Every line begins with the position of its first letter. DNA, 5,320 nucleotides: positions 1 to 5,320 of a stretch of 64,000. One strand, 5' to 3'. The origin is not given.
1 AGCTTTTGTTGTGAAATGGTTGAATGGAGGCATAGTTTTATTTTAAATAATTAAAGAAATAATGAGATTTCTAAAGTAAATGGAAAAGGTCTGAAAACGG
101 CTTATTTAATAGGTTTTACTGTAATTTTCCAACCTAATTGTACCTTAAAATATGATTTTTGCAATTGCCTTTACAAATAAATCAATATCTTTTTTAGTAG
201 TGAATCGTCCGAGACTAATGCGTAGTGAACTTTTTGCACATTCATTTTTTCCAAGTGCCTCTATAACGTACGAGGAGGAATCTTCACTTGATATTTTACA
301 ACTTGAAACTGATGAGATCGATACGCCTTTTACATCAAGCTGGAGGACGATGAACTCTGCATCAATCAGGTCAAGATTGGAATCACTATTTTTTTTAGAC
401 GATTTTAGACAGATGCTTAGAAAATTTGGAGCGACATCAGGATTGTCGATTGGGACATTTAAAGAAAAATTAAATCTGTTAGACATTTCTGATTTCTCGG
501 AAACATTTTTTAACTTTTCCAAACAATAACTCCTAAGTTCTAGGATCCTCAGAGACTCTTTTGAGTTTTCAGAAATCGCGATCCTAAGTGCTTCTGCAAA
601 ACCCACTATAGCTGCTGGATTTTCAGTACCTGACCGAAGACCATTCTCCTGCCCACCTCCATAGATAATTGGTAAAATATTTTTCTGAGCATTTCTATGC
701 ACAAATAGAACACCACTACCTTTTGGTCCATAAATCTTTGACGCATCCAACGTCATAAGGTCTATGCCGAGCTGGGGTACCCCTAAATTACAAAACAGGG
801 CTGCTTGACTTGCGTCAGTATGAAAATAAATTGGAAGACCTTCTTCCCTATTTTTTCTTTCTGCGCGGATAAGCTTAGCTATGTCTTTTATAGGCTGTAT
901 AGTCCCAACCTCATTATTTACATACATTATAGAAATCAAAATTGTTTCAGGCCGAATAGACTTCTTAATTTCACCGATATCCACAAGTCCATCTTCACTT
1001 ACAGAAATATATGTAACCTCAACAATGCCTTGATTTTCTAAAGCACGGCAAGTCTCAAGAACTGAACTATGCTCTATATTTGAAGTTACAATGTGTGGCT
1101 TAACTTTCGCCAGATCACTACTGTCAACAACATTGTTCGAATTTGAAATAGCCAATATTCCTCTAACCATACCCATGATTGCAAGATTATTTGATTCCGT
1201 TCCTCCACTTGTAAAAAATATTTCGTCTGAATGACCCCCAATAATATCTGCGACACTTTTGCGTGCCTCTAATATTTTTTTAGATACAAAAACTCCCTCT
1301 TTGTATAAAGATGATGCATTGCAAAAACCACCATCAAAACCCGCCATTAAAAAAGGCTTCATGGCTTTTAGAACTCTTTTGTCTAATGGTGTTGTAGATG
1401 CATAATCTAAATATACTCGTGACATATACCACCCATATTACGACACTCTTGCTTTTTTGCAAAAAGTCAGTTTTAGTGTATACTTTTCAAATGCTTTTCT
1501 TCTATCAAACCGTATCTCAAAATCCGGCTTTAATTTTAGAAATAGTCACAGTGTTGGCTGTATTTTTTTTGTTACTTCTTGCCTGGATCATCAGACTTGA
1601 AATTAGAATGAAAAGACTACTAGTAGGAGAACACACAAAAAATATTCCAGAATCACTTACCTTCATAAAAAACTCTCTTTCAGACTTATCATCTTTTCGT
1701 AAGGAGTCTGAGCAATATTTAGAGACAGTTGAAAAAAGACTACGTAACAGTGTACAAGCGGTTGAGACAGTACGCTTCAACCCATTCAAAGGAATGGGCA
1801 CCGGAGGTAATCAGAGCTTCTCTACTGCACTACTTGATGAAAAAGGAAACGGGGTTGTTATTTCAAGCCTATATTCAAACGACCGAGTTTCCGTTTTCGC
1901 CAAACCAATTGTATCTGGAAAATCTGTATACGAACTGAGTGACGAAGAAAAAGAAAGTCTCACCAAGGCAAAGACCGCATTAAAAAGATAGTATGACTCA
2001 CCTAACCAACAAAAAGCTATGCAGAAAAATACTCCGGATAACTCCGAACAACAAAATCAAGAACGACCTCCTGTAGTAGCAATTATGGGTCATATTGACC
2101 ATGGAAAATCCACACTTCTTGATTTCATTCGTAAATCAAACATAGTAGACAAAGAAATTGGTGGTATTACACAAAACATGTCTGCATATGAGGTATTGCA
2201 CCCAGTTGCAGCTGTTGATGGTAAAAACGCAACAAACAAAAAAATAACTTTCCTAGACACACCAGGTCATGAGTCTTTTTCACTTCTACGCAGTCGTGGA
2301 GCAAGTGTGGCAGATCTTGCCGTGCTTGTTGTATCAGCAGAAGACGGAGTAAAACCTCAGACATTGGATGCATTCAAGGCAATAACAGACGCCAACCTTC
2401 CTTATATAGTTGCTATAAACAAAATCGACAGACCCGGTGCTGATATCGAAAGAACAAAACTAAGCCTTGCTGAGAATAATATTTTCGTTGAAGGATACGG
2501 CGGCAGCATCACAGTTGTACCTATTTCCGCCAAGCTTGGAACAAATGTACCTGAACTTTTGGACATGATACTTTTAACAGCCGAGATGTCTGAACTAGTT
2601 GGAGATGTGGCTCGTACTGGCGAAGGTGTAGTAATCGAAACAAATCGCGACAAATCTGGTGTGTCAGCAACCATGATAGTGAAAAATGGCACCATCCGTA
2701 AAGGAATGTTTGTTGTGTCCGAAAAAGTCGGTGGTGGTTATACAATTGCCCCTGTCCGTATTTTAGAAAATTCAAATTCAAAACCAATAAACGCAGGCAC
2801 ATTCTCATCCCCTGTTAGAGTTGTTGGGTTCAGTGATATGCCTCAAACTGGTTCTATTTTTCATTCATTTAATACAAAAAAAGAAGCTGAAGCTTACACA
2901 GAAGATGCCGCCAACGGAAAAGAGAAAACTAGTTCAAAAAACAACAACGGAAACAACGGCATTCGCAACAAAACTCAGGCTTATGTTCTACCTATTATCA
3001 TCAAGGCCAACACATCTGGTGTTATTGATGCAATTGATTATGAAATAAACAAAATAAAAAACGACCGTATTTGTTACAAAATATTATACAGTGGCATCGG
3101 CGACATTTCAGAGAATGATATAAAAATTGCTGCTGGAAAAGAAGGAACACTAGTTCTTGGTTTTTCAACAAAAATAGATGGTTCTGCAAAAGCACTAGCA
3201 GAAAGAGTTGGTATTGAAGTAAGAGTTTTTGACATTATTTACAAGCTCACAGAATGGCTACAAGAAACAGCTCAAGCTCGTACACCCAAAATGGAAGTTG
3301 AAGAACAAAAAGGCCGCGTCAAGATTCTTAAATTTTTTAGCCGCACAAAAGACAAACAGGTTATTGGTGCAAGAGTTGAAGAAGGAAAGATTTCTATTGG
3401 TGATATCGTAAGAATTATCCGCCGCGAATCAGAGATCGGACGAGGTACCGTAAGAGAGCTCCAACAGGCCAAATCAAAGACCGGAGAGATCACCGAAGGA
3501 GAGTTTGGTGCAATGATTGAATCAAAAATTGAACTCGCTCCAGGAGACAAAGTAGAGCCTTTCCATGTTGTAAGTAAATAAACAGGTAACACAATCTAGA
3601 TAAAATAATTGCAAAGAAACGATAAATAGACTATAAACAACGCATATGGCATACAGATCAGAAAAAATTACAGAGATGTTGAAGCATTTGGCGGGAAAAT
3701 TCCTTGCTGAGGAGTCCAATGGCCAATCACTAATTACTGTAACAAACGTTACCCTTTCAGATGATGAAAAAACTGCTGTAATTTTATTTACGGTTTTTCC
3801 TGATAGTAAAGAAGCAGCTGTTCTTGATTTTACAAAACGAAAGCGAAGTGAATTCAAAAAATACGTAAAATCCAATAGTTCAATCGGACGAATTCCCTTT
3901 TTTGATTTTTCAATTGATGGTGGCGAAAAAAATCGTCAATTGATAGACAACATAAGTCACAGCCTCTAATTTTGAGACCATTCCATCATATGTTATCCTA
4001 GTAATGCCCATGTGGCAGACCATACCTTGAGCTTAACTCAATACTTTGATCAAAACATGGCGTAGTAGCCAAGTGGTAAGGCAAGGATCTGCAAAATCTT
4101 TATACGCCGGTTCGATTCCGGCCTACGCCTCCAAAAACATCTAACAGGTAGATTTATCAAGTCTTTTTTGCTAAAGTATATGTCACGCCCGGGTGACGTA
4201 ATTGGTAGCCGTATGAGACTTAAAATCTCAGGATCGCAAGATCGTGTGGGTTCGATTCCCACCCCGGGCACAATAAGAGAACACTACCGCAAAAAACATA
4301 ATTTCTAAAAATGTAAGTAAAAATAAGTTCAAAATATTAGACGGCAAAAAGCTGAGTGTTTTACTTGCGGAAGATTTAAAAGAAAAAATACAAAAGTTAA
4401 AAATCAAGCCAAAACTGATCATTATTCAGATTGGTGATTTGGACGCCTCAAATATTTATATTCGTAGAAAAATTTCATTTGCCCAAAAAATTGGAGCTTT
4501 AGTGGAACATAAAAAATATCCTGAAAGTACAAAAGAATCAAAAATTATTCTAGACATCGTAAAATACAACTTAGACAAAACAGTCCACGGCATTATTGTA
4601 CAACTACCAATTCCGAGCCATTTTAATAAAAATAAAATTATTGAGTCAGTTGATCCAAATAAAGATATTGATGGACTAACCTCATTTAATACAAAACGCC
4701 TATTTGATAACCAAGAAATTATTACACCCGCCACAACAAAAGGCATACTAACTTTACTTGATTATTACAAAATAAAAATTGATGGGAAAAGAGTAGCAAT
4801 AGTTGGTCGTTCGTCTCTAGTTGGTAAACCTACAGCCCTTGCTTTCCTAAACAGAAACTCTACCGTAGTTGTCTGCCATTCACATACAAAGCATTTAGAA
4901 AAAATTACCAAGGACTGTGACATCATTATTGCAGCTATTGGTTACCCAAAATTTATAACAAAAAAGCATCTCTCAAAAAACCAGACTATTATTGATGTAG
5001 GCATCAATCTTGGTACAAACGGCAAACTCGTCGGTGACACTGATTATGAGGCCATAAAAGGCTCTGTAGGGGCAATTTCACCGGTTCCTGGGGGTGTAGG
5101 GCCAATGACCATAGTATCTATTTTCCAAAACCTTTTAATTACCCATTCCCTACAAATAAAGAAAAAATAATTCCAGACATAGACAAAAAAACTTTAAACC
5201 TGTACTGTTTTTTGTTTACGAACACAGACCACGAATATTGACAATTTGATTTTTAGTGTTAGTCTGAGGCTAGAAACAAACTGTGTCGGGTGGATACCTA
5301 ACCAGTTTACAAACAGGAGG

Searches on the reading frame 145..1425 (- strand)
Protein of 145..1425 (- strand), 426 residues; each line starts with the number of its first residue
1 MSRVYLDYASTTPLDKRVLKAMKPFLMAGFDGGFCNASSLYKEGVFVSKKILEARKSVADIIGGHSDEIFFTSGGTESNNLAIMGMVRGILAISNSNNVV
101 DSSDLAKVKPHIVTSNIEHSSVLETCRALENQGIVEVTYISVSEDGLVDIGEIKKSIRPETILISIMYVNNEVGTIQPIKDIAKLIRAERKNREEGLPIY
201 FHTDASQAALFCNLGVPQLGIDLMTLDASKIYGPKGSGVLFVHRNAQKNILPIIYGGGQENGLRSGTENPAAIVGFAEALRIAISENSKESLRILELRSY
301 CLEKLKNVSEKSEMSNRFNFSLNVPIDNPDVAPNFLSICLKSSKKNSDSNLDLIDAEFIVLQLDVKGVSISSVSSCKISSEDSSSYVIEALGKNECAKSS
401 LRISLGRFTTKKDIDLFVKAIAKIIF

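Call 8: search_protein_families(library=pfam, proteins=[window:145-1425:-], max_evalue=0.001)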
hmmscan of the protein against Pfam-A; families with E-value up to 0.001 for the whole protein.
window:145-1425:- (426 aa): 2 families
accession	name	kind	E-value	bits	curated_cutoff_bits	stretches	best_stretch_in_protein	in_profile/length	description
PF00266.25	Aminotran_5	-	5e-55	187.4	21.5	1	4-309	1-295/371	Aminotransferase class-V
PF01212.27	Beta_elim_lyase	-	0.00089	19.1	27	0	51-191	34-160/288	Beta-eliminating lyase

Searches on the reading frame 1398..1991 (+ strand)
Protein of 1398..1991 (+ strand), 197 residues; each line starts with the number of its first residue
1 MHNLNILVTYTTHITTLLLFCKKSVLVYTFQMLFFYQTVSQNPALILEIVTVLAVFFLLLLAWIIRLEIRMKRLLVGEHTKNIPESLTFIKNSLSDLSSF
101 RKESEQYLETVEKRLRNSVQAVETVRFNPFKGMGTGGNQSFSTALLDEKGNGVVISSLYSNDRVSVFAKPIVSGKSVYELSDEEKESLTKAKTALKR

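Call 64: search_protein_families(library=pfam, proteins=[window:1398-1991:+], max_evalue=0.01)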
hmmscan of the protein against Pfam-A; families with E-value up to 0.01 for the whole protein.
window:1398-1991:+ (197 aa): 1 family
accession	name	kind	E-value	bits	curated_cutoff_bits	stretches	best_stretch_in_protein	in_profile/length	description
PF14584.11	DUF4446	-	2.3e-34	119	27.4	1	48-191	8-149/150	Protein of unknown function (DUF4446)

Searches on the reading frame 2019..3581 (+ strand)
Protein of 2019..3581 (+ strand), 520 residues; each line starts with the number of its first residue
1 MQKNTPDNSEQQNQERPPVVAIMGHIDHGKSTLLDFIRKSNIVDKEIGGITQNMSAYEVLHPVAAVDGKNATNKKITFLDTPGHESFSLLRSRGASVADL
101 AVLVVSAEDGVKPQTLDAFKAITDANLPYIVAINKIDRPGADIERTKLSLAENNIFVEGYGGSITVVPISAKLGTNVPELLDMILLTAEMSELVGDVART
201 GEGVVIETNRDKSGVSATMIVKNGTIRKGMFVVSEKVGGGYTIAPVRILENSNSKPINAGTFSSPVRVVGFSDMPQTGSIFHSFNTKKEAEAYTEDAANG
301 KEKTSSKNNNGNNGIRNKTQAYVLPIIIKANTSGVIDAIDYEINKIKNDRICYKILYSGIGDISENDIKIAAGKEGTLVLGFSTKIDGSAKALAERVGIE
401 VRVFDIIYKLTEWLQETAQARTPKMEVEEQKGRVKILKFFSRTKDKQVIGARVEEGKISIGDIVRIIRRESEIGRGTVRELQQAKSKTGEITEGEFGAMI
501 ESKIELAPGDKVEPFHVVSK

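Call 7: search_protein_families(library=pfam, proteins=[window:2019-3581:+], max_evalue=0.001)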
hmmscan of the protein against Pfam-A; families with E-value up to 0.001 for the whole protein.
window:2019-3581:+ (520 aa): 6 families
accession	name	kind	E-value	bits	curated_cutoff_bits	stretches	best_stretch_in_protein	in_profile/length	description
PF00009.33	GTP_EFTU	-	1.6e-36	126.1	26.5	1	19-186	5-184/188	Elongation factor Tu GTP binding domain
PF11987.13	IF-2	-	5.4e-23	81.6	27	1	303-412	7-114/117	Translation-initiation factor 2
PF22042.2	EF-G_D2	-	1.6e-10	41.4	27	1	202-282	3-82/84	Elongation factor G domain 2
PF01926.29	MMR_HSR1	-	1.6e-09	38.3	21.9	1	20-135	2-113/113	50S ribosome-binding GTPase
PF03144.31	GTP_EFTU_D2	-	1.2e-05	26.1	30.3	0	447-498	2-55/73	Elongation factor Tu domain 2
PF08477.19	Roc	-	0.00093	19.9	27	0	20-137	2-119/119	Ras of Complex, Roc, domain of DAPkinase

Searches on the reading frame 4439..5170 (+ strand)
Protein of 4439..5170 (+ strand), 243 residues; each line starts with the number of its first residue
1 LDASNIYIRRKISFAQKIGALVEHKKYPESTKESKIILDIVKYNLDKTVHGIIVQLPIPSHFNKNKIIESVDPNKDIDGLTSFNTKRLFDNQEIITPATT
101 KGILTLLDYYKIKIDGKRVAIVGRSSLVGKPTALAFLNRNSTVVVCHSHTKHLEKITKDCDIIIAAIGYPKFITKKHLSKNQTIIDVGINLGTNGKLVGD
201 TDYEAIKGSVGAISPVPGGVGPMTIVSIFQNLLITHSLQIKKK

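Call 64: search_protein_families(library=pfam, proteins=[window:4439-5170:+], max_evalue=0.01)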
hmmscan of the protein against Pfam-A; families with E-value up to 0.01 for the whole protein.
window:4439-5170:+ (243 aa): 2 families
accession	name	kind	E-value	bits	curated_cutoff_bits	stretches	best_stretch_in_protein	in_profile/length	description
PF02882.25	THF_DHG_CYH_C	-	2.4e-55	186.7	27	1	82-235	2-155/160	Tetrahydrofolate dehydrogenase/cyclohydrolase, NAD(P)-binding domain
PF00763.28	THF_DHG_CYH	-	1.1e-21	77.6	32.8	1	2-78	39-115/115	Tetrahydrofolate dehydrogenase/cyclohydrolase, catalytic domain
